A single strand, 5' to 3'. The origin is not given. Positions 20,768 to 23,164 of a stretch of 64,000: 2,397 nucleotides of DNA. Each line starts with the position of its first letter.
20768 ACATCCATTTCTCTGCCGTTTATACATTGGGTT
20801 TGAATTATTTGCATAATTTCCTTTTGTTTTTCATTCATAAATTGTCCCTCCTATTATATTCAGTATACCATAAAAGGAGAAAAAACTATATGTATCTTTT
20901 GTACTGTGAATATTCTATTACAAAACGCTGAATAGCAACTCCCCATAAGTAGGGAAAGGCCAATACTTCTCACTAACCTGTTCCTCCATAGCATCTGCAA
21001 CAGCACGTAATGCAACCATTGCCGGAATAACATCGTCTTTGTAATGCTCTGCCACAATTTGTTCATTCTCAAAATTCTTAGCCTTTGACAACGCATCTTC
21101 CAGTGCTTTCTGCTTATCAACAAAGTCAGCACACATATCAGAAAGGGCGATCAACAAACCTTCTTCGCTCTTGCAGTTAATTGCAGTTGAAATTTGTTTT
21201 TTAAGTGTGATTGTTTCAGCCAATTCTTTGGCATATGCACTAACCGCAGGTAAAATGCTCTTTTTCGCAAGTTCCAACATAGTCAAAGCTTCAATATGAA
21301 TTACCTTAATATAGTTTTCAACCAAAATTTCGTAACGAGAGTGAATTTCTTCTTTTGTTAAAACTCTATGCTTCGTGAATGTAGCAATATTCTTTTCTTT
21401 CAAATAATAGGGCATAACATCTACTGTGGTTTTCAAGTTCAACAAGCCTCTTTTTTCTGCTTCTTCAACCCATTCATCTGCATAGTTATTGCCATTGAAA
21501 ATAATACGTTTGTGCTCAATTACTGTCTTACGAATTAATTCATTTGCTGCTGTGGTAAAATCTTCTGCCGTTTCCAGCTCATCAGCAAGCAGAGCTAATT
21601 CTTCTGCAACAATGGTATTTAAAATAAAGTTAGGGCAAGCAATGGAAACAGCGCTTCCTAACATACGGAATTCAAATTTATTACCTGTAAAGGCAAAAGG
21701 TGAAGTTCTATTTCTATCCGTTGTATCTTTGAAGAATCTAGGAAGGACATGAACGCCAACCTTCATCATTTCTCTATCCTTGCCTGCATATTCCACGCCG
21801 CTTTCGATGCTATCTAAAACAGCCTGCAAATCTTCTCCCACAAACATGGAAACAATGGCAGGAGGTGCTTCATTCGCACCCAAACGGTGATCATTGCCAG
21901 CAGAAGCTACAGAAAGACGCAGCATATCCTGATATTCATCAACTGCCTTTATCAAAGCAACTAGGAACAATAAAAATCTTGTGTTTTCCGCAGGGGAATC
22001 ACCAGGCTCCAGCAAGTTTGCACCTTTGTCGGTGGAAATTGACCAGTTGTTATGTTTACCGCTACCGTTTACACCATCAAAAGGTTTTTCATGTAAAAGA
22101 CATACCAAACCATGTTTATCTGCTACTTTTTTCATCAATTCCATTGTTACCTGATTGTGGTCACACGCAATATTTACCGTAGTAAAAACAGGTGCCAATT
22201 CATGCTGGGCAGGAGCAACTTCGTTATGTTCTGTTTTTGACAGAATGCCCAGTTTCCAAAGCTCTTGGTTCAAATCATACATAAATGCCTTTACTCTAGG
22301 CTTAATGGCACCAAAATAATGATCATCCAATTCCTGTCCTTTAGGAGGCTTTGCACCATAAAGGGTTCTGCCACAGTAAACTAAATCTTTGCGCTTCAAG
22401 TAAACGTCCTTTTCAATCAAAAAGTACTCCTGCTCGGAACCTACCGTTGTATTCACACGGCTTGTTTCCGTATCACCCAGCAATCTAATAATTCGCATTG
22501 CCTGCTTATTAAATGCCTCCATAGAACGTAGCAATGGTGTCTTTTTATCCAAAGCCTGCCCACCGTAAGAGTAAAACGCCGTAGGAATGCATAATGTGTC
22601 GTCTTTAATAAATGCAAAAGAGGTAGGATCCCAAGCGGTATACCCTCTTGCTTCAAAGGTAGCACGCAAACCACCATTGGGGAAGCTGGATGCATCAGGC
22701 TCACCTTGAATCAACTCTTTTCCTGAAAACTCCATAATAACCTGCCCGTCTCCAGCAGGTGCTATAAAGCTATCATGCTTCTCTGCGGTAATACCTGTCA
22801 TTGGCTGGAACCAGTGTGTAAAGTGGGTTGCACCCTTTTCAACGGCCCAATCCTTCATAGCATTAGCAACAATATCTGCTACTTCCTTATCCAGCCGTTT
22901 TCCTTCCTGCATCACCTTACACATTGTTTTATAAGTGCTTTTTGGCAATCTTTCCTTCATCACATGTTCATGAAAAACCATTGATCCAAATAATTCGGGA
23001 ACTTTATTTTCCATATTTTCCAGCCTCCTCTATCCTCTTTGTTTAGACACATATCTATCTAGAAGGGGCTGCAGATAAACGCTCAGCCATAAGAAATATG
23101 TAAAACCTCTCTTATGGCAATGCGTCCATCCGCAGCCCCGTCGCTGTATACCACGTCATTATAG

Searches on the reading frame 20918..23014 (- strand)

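Call 8: search_protein_families(library=pfam, proteins=[window:20918-23014:-], max_evalue=0.001)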
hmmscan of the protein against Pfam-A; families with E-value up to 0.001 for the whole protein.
window:20918-23014:- (698 aa): 3 families
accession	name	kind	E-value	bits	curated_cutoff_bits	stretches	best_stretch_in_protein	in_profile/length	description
PF12437.13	GSIII_N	-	9.1e-83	276.1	25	1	7-164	3-160/160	Glutamine synthetase type III N terminal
PF18318.6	Gln-synt_C-ter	-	2.1e-43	147.3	22.7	1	490-605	2-117/118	Glutamine synthetase C-terminal domain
PF00120.29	Gln-synt_C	-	1.3e-19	70.9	24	1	182-352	15-182/344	Glutamine synthetase, catalytic domain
